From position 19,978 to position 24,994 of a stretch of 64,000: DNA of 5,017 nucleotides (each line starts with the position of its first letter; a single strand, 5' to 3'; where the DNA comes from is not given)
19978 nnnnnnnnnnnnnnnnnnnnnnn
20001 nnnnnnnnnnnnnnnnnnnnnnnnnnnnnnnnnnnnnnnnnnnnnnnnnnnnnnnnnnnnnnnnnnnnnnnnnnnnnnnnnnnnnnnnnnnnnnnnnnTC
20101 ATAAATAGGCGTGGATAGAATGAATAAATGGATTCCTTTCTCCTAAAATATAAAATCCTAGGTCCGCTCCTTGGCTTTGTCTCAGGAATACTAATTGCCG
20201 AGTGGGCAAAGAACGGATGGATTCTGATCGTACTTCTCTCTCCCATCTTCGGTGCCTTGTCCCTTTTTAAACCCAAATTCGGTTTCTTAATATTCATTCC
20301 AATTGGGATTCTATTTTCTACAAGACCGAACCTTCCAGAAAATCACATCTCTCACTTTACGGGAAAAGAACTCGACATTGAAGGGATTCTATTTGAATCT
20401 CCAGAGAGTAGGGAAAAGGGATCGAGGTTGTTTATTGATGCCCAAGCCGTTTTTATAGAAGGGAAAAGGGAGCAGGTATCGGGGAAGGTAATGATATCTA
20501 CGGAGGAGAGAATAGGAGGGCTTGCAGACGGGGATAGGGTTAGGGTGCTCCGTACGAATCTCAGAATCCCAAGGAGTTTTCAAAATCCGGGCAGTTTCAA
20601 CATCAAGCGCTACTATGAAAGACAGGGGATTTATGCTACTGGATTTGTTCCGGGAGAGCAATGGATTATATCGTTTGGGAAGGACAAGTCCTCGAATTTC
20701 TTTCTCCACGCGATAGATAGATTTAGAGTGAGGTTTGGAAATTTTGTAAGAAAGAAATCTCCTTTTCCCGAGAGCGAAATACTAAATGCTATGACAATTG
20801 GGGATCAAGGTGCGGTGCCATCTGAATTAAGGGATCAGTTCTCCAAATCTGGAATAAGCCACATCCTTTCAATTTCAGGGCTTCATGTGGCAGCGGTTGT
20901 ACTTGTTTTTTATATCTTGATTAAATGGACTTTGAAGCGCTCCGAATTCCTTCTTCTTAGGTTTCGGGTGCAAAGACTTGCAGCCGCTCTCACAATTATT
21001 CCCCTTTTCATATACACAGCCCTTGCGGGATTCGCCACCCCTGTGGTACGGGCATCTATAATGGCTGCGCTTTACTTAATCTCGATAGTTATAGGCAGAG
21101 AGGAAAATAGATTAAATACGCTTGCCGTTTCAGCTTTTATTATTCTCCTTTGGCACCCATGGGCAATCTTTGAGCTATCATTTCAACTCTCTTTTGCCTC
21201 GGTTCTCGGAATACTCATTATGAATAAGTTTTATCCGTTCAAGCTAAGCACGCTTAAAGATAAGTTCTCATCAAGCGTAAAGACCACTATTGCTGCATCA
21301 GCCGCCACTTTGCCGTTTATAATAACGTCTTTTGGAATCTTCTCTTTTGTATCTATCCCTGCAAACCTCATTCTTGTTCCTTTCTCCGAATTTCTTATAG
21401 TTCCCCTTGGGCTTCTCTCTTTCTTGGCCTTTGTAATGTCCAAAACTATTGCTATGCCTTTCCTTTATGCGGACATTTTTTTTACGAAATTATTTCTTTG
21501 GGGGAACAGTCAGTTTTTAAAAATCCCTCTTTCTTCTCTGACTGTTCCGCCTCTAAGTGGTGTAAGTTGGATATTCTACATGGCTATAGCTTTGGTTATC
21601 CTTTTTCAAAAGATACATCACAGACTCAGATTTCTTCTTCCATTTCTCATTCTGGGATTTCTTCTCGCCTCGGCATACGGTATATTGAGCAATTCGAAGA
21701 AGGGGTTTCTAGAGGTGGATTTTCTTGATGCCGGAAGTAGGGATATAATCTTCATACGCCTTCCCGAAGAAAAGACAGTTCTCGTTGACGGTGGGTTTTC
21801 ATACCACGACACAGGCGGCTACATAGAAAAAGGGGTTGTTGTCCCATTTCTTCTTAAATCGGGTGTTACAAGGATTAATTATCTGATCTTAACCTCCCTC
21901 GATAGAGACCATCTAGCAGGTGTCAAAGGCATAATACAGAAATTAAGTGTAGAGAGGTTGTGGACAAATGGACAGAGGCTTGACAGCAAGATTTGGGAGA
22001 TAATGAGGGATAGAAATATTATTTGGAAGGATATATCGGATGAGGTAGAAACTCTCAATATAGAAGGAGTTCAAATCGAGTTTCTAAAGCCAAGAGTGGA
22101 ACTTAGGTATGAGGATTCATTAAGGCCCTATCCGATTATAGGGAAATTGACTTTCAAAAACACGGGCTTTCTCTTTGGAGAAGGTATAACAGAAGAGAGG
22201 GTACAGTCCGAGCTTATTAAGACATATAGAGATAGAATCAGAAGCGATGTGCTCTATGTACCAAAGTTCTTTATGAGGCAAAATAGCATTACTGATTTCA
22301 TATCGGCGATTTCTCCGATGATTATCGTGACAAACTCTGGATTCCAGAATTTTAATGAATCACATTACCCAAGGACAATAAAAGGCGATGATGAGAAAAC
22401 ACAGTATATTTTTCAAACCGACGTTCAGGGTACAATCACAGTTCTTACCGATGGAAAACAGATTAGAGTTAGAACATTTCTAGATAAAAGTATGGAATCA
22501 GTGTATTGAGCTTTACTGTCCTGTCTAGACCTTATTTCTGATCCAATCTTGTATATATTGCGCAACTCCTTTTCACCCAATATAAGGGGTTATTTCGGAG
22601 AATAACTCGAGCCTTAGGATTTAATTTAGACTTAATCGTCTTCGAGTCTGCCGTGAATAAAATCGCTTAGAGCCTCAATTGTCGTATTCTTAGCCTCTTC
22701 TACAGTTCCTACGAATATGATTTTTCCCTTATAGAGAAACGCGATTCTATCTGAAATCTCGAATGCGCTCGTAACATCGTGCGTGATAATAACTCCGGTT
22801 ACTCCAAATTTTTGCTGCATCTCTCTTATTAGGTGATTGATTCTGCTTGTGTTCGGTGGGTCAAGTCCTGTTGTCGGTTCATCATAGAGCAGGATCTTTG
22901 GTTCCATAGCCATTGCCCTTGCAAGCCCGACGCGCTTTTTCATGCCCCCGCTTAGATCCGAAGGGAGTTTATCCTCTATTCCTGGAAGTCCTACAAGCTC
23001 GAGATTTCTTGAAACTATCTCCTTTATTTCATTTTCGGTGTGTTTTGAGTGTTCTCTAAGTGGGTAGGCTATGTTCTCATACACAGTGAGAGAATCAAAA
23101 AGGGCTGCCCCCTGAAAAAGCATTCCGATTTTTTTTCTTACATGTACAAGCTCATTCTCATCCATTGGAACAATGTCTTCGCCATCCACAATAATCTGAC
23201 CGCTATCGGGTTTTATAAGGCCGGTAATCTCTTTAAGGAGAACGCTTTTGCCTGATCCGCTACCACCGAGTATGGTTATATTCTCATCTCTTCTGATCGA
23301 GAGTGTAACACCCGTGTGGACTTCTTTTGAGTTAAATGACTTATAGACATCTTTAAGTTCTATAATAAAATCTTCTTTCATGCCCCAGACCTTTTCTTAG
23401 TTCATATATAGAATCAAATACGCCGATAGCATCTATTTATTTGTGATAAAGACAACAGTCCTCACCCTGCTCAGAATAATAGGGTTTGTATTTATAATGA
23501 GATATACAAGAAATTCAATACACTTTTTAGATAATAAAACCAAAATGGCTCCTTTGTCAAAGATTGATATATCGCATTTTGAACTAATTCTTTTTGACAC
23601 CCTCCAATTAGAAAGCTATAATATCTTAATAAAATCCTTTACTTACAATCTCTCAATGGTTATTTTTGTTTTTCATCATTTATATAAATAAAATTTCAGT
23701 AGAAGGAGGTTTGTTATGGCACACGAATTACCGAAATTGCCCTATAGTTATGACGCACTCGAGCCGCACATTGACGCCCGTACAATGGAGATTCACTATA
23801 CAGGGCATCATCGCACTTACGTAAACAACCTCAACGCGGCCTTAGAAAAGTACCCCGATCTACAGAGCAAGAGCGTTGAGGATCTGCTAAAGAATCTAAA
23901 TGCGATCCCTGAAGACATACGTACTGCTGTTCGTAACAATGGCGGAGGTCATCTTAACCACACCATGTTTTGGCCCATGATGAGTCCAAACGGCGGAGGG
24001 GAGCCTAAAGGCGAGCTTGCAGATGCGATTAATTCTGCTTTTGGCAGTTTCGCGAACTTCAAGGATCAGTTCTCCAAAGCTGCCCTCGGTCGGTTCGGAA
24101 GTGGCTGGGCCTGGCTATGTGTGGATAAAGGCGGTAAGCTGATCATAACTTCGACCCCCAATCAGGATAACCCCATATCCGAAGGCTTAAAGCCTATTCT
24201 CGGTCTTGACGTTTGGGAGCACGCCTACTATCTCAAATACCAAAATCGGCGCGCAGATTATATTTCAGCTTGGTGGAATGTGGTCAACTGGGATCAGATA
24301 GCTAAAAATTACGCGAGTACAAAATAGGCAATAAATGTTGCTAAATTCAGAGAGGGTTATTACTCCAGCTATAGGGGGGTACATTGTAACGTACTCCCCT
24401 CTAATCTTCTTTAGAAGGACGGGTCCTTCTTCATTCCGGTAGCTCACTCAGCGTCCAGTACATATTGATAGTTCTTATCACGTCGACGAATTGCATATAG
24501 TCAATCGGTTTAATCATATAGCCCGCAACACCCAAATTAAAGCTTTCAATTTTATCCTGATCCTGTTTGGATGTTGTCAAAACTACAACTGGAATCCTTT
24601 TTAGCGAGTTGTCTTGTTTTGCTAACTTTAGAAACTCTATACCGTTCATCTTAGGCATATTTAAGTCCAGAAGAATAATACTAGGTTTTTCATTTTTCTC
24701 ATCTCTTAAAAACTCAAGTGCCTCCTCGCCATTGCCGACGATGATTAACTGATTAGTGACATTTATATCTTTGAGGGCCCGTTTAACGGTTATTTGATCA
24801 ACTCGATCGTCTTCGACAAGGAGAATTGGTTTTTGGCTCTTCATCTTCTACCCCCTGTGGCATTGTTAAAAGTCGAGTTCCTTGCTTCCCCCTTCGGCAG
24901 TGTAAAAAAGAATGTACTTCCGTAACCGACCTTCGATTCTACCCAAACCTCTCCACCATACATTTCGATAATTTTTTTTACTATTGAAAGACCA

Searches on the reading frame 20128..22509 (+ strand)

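Call 32: search_protein_families(library=pfam, proteins=[window:20128-22509:+], max_evalue=0.001)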
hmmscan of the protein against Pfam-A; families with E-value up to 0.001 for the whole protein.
window:20128-22509:+ (793 aa): 3 families
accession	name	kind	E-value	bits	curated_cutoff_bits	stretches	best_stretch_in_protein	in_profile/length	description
PF03772.21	Competence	-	8.9e-64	215.9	23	1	222-493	1-265/270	Competence protein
PF13567.11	DUF4131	-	1.9e-25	89.9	31.6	1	30-179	7-164/165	Domain of unknown function (DUF4131)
PF00753.33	Lactamase_B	-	0.0009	19.7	22.7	0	535-608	3-69/196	Metallo-beta-lactamase superfamily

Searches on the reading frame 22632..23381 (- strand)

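Call 32: search_protein_families(library=pfam, proteins=[window:22632-23381:-], max_evalue=0.001)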
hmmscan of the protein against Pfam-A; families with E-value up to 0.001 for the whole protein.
window:22632-23381:- (249 aa): 4 families
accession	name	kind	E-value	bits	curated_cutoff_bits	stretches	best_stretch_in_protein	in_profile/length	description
PF00005.33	ABC_tran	-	2.7e-35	122.4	25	1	24-171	3-137/137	ABC transporter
PF13304.12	AAA_21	-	8.4e-05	23.2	27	0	140-202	235-299/304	AAA domain, putative AbiEii toxin, Type IV TA system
PF13555.12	AAA_29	-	0.00028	21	27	0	22-59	13-49/61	P-loop containing region of AAA domain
PF02463.25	SMC_N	-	0.00056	19.8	40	0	36-202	28-198/220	RecF/RecN/SMC N terminal domain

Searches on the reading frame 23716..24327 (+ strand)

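Call 32: search_protein_families(library=pfam, proteins=[window:23716-24327:+], max_evalue=0.001)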
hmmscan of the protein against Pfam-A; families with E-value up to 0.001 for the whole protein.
window:23716-24327:+ (203 aa): 2 families
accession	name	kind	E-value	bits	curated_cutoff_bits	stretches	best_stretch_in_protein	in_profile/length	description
PF02777.23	Sod_Fe_C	-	1.7e-45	153.6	20.9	1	97-197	1-101/102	Iron/manganese superoxide dismutases, C-terminal domain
PF00081.27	Sod_Fe_N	-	8.9e-33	113.1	27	1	3-90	2-82/82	Iron/manganese superoxide dismutases, alpha-hairpin domain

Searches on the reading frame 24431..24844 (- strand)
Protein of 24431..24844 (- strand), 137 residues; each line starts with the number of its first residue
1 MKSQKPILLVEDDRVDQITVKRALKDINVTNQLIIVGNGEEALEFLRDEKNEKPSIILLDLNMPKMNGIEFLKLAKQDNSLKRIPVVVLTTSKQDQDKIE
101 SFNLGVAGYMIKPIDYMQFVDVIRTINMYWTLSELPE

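Call 32: search_protein_families(library=pfam, proteins=[window:24431-24844:-], max_evalue=0.001)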
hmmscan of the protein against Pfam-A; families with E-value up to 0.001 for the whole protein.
window:24431-24844:- (137 aa): 1 family
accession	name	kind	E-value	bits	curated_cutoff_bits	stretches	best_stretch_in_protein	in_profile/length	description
PF00072.30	Response_reg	-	4.5e-20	72.3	30.2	1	7-123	1-110/111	Response regulator receiver domain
